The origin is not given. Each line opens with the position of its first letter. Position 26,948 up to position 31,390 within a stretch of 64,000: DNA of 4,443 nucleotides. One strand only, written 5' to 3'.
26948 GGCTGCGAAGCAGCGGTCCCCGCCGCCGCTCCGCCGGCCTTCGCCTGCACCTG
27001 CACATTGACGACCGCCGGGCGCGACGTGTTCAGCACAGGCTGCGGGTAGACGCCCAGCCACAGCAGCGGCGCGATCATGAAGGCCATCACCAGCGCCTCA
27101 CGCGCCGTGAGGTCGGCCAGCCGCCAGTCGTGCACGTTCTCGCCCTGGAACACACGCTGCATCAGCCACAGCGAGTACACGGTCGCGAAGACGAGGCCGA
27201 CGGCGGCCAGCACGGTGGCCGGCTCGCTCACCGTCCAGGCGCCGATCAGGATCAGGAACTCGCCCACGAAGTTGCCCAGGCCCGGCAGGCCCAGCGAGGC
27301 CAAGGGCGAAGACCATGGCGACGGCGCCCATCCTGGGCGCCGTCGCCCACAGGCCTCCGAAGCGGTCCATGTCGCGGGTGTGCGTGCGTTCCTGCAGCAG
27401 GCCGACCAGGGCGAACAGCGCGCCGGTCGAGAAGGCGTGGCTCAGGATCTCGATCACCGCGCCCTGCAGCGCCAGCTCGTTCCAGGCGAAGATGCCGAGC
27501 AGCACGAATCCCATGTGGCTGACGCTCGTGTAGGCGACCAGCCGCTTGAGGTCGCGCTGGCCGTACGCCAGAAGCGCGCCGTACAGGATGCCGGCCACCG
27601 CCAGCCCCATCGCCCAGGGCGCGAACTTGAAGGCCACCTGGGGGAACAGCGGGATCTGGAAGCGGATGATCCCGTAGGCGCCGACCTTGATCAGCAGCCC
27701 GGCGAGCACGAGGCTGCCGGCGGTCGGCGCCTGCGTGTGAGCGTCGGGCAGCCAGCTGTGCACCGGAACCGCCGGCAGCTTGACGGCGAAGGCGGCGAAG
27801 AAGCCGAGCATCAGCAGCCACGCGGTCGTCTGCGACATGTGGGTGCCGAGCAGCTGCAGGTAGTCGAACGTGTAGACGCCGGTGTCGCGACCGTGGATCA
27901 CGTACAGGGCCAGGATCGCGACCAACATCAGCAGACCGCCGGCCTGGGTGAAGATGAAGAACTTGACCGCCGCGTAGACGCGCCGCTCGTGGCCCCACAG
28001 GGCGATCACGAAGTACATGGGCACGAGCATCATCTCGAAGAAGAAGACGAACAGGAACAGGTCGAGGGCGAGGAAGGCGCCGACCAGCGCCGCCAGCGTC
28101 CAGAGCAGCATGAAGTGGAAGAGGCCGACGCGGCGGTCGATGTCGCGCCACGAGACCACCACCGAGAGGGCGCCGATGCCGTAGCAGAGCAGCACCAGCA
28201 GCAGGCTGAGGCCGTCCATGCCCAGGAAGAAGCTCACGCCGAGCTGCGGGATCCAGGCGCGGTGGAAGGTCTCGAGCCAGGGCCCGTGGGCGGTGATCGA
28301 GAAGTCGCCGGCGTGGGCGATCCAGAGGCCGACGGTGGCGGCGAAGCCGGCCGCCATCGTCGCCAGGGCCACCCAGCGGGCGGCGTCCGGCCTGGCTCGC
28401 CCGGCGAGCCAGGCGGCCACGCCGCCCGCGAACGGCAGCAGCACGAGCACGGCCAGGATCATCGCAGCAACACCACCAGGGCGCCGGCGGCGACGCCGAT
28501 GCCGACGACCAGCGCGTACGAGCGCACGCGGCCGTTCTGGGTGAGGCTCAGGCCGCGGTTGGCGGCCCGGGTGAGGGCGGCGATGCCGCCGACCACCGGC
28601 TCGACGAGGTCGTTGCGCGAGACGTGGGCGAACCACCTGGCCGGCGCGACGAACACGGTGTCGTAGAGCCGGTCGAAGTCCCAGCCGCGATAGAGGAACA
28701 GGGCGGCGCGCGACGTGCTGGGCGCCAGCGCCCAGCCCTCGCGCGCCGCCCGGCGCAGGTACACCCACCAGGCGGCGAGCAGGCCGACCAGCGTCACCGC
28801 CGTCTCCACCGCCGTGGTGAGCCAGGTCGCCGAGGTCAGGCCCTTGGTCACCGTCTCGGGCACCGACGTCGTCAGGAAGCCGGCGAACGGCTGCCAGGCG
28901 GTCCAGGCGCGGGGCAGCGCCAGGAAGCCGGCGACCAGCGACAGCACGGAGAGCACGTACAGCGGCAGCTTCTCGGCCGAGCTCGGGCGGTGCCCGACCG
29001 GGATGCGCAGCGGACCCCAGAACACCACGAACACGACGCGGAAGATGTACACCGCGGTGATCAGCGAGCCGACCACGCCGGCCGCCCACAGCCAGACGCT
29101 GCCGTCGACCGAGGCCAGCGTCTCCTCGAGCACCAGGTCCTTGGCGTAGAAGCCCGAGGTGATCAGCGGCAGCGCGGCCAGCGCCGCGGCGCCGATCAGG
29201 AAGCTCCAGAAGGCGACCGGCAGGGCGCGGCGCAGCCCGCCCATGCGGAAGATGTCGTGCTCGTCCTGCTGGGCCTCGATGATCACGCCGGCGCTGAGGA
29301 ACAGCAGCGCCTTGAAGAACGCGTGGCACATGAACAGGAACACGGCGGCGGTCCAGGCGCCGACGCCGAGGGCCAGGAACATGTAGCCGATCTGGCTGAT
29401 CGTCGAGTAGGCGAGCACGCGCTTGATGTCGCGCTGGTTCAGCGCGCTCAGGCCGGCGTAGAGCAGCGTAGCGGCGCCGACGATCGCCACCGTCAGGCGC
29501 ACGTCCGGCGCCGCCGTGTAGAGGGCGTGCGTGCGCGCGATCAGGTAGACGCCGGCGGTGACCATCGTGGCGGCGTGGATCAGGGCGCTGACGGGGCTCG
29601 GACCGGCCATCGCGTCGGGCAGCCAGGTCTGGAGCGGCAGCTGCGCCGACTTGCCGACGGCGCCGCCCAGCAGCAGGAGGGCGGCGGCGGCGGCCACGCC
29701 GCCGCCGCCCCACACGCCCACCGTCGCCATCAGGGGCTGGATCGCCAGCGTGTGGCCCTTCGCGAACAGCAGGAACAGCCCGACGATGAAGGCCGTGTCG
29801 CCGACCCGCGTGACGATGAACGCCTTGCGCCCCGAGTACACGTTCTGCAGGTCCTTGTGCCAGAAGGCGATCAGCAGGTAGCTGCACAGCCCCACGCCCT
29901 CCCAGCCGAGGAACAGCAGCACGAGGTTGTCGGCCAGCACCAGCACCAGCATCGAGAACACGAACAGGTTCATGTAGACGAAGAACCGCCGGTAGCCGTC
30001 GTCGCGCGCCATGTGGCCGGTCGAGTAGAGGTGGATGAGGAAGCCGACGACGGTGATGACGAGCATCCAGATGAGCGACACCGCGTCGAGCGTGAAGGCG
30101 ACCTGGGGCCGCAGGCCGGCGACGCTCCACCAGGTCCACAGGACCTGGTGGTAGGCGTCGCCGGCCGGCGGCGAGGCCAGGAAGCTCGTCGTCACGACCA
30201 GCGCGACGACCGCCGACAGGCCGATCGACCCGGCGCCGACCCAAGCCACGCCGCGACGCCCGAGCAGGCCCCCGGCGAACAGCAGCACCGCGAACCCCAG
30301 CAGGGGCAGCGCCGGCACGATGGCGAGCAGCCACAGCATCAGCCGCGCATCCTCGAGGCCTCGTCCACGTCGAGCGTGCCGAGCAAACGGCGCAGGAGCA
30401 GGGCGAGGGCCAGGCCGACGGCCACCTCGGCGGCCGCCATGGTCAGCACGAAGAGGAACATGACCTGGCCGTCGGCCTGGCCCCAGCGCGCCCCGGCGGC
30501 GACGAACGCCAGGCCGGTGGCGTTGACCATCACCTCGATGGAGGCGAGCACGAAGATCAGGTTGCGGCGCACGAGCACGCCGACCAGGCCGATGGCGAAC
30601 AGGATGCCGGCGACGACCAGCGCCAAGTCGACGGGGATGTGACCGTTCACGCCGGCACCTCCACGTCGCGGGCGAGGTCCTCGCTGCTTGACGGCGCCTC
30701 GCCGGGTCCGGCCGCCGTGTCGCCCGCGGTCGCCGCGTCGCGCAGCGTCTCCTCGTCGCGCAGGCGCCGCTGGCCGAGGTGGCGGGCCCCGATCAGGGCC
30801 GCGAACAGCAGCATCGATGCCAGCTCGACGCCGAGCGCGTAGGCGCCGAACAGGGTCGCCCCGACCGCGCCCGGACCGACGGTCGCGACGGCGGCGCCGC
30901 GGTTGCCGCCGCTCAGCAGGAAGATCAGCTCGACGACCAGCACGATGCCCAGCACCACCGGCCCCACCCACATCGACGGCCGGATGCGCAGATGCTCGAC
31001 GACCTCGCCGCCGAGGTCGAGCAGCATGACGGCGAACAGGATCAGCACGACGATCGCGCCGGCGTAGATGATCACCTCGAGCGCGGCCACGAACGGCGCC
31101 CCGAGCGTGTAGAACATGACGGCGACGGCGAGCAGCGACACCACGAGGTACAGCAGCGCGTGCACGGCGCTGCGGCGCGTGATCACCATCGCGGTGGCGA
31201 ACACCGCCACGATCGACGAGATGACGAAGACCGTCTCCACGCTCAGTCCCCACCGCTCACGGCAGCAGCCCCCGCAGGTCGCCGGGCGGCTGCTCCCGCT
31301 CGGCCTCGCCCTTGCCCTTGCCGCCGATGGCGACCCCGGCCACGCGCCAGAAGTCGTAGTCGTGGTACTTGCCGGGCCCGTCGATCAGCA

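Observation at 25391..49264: Roughly 24-kb single-strand respiratory supercluster: nuoA – qcrCAB – (ctaB) – caa3 oxidase – copCD – nuoBCDEFGHIJKLMN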

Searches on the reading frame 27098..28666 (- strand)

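Call 6: search_protein_families(library=pfam, proteins=[window:27098-28666:-], max_evalue=0.001)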
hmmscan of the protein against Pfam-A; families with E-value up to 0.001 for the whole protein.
window:27098-28666:- (522 aa): 1 family
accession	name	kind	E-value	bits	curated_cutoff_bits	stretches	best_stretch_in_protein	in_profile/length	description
PF00361.26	Proton_antipo_M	-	1.1e-63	215.7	21.5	1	200-459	1-258/294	NADH:quinone oxidoreductase/Mrp antiporter, TM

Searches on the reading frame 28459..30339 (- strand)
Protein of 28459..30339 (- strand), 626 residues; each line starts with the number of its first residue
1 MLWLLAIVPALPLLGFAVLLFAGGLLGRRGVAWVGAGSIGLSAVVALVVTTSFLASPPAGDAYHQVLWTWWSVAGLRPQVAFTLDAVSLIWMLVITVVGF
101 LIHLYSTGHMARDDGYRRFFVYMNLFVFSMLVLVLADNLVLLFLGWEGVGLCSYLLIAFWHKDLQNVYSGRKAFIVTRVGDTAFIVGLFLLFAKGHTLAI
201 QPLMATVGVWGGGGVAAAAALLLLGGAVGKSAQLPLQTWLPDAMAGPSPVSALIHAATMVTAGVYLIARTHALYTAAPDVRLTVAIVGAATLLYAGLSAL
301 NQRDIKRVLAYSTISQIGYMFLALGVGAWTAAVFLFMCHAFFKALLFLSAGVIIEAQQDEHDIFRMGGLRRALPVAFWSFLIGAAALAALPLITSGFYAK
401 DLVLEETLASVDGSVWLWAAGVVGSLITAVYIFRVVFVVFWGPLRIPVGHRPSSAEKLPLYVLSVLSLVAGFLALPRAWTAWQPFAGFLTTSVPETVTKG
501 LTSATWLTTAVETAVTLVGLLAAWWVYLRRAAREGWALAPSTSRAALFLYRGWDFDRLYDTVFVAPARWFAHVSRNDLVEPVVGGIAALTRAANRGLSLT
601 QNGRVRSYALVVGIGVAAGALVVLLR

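Call 6: search_protein_families(library=pfam, proteins=[window:28459-30339:-], max_evalue=0.001)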
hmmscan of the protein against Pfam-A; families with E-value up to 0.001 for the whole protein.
window:28459-30339:- (626 aa): 2 families
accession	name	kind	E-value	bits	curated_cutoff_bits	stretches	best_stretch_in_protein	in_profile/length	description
PF00361.26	Proton_antipo_M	-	6.9e-80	268.8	21.5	1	136-428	1-294/294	NADH:quinone oxidoreductase/Mrp antiporter, TM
PF00662.26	Proton_antipo_N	-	7.9e-17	61.3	24.5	1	70-120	1-51/51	NADH-Ubiquinone oxidoreductase (complex I), chain 5 N-terminus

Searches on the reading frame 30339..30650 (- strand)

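Call 6: search_protein_families(library=pfam, proteins=[window:30339-30650:-], max_evalue=0.001)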
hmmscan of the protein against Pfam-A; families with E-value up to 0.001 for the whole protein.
window:30339-30650:- (103 aa): 1 family
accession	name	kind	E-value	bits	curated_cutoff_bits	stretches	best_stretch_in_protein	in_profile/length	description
PF00420.29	Oxidored_q2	-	1.9e-24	85.6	26.1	1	10-102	2-94/95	NADH-ubiquinone/plastoquinone oxidoreductase chain 4L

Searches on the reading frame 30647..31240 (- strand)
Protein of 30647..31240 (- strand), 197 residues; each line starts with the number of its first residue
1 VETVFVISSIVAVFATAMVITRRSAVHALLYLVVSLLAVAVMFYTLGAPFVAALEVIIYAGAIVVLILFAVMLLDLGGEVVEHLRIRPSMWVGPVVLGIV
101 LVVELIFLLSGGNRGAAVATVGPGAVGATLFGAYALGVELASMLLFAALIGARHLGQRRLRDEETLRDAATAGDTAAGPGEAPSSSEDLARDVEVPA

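Call 6: search_protein_families(library=pfam, proteins=[window:30647-31240:-], max_evalue=0.001)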
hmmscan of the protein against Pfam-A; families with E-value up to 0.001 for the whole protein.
window:30647-31240:- (197 aa): 1 family
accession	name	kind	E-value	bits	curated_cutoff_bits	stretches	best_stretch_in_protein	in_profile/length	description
PF00499.25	Oxidored_q3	-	3.3e-31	108.4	33.2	1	16-154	2-145/146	NADH-ubiquinone/plastoquinone oxidoreductase chain 6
